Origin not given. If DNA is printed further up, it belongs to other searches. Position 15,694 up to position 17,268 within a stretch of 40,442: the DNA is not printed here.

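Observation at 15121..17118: A complete NarL-type response regulator with a class III cyclase appended (REC-LuxR_HTH-CYC), head-to-head with its unfused paralogue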

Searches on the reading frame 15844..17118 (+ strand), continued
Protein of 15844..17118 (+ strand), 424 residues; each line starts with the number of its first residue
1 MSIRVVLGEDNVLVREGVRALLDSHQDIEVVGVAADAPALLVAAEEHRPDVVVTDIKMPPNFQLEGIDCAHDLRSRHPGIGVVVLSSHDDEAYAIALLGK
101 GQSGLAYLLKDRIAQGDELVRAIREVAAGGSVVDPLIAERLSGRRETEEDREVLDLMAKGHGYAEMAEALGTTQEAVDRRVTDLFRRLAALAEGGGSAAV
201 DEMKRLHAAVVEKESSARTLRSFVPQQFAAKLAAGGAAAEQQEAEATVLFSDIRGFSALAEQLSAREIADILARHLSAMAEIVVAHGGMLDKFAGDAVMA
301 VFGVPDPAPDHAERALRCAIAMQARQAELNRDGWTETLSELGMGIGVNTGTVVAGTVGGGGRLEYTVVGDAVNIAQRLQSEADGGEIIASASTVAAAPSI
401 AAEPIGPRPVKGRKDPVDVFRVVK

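Call 7: search_solved_structures(query=window:15844-17115:+, max_evalue=0.001, show_alignments=3)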
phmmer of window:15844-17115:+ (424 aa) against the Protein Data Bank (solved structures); distinct sequences matched with E-value up to 0.001: 100 (the best 60 are shown).
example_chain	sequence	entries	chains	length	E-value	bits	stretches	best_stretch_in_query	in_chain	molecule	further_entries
2w01_A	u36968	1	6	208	1.3e-34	123.3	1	246-422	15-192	ADENYLATE CYCLASE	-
6fht_A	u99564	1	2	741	2.6e-34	122.3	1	243-422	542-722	Bacteriophytochrome,Adenylate cyclase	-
3r5g_A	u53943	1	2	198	4.7e-32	114.9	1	240-423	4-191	CyaB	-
7yz9_A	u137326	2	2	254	1.5e-20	77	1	204-387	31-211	Adenylate cyclase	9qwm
4p2f_A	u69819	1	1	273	1.7e-20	76.8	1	212-387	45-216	Adenylate cyclase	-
1wc0_A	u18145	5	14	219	1.8e-20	76.7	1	239-398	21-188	ADENYLATE CYCLASE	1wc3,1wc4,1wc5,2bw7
5mbh_A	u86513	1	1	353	3.4e-20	75.8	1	215-422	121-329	Beta subunit of photoactivated adenylyl cyclase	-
4p2x_A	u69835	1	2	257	4.1e-20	75.6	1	211-387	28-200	Adenylate cyclase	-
1wc1_A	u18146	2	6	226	4.3e-20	75.5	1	246-398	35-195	ADENYLATE CYCLASE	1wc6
4p2m_A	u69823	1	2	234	4.3e-20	75.5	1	212-387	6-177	Adenylate cyclase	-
5mbj_A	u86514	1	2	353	6.8e-20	74.8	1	215-422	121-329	Beta subunit of photoactivated adenylyl cyclase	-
5mbk_A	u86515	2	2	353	8.1e-20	74.6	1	215-422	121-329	Beta subunit of photoactivated adenylyl cyclase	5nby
5m27_A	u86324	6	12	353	8.1e-20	74.6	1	215-422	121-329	Beta subunit of photoactivated adenylyl cyclase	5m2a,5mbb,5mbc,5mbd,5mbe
7yzi_A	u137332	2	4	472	8.6e-20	74.5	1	211-387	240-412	Adenylate cyclase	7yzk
5mbg_A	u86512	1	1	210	1.6e-19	73.6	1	238-422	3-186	Beta subunit of photoactivated adenylyl cyclase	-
5o5k_A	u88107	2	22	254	2.3e-18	69.8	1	199-387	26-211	Adenylate cyclase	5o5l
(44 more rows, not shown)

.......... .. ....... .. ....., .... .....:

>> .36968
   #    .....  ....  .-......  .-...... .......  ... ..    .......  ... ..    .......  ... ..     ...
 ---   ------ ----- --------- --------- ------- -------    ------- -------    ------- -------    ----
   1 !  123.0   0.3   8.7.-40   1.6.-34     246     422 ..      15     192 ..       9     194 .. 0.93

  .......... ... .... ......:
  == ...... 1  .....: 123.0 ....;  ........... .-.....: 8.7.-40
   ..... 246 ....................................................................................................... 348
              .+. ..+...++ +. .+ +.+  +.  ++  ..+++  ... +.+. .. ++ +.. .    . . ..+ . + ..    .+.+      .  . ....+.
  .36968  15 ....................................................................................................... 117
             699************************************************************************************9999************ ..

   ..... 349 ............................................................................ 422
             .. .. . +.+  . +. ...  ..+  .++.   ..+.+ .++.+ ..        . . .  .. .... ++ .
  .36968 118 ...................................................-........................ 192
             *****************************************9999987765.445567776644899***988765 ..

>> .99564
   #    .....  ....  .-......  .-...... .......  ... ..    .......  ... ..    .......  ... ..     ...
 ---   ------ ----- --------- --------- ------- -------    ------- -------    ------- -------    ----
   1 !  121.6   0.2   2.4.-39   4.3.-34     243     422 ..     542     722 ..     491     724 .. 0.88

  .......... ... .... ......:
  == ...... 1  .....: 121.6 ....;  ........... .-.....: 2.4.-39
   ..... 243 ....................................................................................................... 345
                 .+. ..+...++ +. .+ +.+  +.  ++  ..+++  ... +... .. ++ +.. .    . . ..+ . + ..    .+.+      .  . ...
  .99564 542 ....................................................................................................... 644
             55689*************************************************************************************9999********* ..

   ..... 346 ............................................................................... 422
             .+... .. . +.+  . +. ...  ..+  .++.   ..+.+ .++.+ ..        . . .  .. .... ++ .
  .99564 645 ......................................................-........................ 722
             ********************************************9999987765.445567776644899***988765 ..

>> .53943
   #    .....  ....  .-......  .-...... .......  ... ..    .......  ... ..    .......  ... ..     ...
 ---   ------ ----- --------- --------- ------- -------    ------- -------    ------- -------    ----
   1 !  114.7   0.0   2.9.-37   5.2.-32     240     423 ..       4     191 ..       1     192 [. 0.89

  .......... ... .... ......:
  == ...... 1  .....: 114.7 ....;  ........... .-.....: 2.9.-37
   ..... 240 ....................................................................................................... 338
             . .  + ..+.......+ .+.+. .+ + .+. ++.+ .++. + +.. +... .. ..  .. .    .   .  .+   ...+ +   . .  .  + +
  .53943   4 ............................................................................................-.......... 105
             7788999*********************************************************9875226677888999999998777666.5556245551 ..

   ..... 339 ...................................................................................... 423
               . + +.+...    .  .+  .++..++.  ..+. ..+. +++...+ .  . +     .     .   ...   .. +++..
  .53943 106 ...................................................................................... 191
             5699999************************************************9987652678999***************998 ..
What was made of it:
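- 16564..17109 (+): Class III cyclase catalytic domain (residues 241-422); predicted adenylyl cyclase with a Lys292/Thr366 pair. PDB best matches are Cya2 and CyaB at 1e-34 and 5e-32 (call 7).
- On Class III nucleotidyl cyclase (PF00211), subclass IIIb-like adenylyl cyclase: Cya2 and CyaB match at 1e-34 and 5e-32 (call 7).
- The best sequence match is the guanylyl cyclase Cya2 (call 7). The window protein has Lys292, where Cya2 has Glu (alignment in call 7), and Thr366, as in the adenylyl cyclase CyaB of P. aeruginosa.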

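Call 14: find_encoding_contigs(protein=P0076, flank=8000, max_places=2)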
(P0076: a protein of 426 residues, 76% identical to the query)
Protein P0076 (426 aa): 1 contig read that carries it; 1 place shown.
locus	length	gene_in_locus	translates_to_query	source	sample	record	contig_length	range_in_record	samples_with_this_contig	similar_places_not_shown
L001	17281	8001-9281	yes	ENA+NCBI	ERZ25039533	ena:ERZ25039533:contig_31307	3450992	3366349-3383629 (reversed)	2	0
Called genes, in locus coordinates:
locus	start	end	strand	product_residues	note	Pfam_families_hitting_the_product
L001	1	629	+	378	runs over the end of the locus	PF13177:DNA_pol3_delta2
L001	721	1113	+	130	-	PF00072:Response_reg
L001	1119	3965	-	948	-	PF07504:FTP, PF02128:Peptidase_M36, PF13620:CarboxypepD_reg, PF13715:CarbopepD_reg_2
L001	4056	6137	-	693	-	PF07730:HisKA_3, PF02518:HATPase_c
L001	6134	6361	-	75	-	-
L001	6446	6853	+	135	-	PF00582:Usp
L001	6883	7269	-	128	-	PF12680:SnoaL_2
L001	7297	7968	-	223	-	PF00072:Response_reg, PF00196:GerE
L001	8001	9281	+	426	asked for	PF00072:Response_reg, PF00211:Guanylate_cyc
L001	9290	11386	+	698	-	PF07730:HisKA_3, PF13581:HATPase_c_2 (faint), PF02518:HATPase_c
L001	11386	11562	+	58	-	-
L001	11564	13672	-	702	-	PF00582:Usp, PF01636:APH (faint), PF03109:ABC1, PF27536:UbiB_helical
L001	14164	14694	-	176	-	-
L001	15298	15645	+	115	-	-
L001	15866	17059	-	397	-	-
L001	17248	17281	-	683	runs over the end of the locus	-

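Call 15: find_encoding_contigs(protein=P0037, flank=8000, max_places=2)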
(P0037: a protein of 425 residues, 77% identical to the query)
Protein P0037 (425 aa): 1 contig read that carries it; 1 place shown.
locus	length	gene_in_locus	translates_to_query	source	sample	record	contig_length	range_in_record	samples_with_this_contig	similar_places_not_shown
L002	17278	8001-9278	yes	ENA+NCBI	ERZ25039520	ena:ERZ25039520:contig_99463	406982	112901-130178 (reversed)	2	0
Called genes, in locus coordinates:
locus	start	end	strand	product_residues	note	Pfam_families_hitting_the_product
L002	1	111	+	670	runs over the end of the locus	PF05977:MFS_3, PF07690:MFS_1, PF02223:Thymidylate_kin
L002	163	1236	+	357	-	PF13177:DNA_pol3_delta2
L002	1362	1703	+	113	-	PF00072:Response_reg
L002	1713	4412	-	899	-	PF02128:Peptidase_M36, PF13620:CarboxypepD_reg, PF13715:CarbopepD_reg_2 (weak)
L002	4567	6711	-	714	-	PF07730:HisKA_3, PF13581:HATPase_c_2 (faint), PF02518:HATPase_c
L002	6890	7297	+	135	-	PF00582:Usp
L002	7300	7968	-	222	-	PF00072:Response_reg, PF00196:GerE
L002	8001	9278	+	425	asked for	PF00072:Response_reg, PF00211:Guanylate_cyc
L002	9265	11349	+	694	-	PF07730:HisKA_3, PF02518:HATPase_c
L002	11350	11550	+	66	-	-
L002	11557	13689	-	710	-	PF00582:Usp, PF01636:APH (faint), PF03109:ABC1, PF27536:UbiB_helical (weak)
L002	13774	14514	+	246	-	-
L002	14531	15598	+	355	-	PF10103:Zincin_2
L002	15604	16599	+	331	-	PF01171:ATP_bind_3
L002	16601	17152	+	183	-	PF00156:Pribosyltran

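Call 22: search_protein_representatives(protein=window:15844-17115:+)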
Query: 424 residues. Proteins with E-value up to 0.001 (for the whole library): 185583; up to 1e-10: 80573; up to 1e-30: 4033. The best 150 are listed.
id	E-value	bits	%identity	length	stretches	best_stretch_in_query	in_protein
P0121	1.4e-194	663.0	73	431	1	1-423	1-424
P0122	4.8e-131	453.9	67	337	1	2-333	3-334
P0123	5.7e-119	414.2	75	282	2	1-173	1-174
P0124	6.6e-110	384.3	50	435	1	3-421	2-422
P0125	1.0e-104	367.3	66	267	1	157-423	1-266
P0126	3.9e-102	358.8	43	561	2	3-422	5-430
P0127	1.9e-98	346.6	67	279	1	1-278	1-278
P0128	3.6e-98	345.7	47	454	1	3-422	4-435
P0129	6.7e-84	298.7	69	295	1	7-240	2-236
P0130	8.5e-83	295.1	49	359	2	3-141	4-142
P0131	9.7e-83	294.9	68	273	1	84-311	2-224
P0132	8.7e-80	285.2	85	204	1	2-163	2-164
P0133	3.4e-76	273.4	74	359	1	14-210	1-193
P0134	1.2e-74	268.3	63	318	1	210-422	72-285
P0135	5.5e-72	259.5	73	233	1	2-180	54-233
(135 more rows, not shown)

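Call 30: find_encoding_contigs(protein=P0007, flank=7000, max_places=1)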
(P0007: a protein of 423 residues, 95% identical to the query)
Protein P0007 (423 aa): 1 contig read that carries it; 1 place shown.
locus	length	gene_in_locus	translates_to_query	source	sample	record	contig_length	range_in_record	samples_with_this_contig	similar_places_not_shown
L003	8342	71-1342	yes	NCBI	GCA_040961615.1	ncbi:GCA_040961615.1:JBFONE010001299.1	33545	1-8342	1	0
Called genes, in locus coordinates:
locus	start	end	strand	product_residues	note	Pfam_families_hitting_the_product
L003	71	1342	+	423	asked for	PF00072:Response_reg, PF00211:Guanylate_cyc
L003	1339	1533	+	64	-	-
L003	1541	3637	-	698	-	PF00582:Usp, PF03109:ABC1, PF01636:APH (weak), PF27536:UbiB_helical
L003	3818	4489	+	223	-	-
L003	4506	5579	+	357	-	PF10103:Zincin_2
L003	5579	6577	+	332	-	PF01171:ATP_bind_3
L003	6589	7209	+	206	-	PF00156:Pribosyltran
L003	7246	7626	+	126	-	PF13620:CarboxypepD_reg (weak)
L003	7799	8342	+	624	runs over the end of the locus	PF06480:FtsH_ext, PF00004:AAA, PF17862:AAA_lid_3, PF01434:Peptidase_M41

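Call 31: find_encoding_contigs(protein=P0013, flank=7000, max_places=1)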
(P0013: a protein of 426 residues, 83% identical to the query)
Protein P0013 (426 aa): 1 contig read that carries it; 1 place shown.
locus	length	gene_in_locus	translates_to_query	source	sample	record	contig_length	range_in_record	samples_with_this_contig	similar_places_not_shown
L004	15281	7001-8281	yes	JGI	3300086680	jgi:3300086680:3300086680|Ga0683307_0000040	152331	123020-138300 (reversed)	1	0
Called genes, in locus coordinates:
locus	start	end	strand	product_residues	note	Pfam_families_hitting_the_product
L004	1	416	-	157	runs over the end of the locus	-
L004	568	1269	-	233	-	-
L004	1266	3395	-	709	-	PF07730:HisKA_3, PF02518:HATPase_c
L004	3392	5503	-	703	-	PF07730:HisKA_3, PF02518:HATPase_c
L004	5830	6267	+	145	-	PF00582:Usp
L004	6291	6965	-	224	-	PF00072:Response_reg, PF00196:GerE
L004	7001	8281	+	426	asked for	PF00072:Response_reg, PF00211:Guanylate_cyc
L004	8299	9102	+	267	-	-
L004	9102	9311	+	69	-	-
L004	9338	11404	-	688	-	PF00582:Usp, PF03109:ABC1, PF01636:APH (weak), PF27536:UbiB_helical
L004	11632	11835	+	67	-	PF00581:Rhodanese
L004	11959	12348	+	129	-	PF00571:CBS (faint)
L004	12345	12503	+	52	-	-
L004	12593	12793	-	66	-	-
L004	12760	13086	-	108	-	-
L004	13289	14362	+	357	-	PF10103:Zincin_2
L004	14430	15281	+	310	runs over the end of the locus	PF01171:ATP_bind_3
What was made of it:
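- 17115..17309 (+): 64-aa ORF whose start overlaps the cyclase-gene stop (ATGA); one hydrophobic stretch. A called gene at the same position in L003, and small ORFs at the operon end in L001, L002 and L004 (calls 14, 15, 30, 31).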

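Call 32: find_encoding_contigs(protein=P0124, flank=7000, max_places=2)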
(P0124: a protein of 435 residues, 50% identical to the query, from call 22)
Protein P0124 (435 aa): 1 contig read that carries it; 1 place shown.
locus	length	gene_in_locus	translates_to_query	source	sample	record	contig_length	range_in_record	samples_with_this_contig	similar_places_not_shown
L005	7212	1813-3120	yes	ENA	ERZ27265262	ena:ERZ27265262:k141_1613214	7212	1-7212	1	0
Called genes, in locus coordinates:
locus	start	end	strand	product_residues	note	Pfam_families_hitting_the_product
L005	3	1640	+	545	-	?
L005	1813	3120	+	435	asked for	PF00072:Response_reg, PF00211:Guanylate_cyc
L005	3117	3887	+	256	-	PF00005:ABC_tran, PF02463:SMC_N (faint)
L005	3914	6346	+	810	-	PF02687:FtsX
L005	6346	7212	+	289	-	?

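Call 33: find_encoding_contigs(protein=P0128, flank=7000, max_places=2)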
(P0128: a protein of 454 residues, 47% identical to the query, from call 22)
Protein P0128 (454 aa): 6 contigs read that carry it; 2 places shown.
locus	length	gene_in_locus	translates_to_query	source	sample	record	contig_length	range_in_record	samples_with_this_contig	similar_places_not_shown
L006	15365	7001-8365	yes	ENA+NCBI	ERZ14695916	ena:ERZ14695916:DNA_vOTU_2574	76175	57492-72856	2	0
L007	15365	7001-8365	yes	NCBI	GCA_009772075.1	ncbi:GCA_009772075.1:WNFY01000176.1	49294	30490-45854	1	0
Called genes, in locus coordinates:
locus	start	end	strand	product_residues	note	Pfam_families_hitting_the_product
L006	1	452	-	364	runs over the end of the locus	PF03704:BTAD, PF13191:AAA_16 (weak)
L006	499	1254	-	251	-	PF01061:ABC2_membrane, PF12698:ABC2_membrane_3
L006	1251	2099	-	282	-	PF00005:ABC_tran, PF13304:AAA_21 (weak)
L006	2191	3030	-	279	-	PF00891:Methyltransf_2 (weak), PF13489:Methyltransf_23, PF01135:PCMT, PF01209:Ubie_methyltran, PF13847:Methyltransf_31, PF08241:Methyltransf_11, PF08242:Methyltransf_12, PF13649:Methyltransf_25, +3 more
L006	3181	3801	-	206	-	PF01300:Sua5_yciO_yrdC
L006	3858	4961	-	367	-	PF01436:NHL (faint)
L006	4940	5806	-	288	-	PF12706:Lactamase_B_2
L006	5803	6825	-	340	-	PF00027:cNMP_binding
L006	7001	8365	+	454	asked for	PF00072:Response_reg, PF00211:Guanylate_cyc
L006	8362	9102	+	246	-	PF00005:ABC_tran, PF02463:SMC_N (faint), PF13304:AAA_21 (faint)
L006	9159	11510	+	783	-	PF02687:FtsX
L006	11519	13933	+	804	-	PF02687:FtsX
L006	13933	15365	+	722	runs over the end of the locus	PF07730:HisKA_3, PF02518:HATPase_c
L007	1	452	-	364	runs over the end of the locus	PF03704:BTAD, PF13191:AAA_16 (weak)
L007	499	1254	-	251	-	PF01061:ABC2_membrane, PF12698:ABC2_membrane_3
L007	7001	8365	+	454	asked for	PF00072:Response_reg, PF00211:Guanylate_cyc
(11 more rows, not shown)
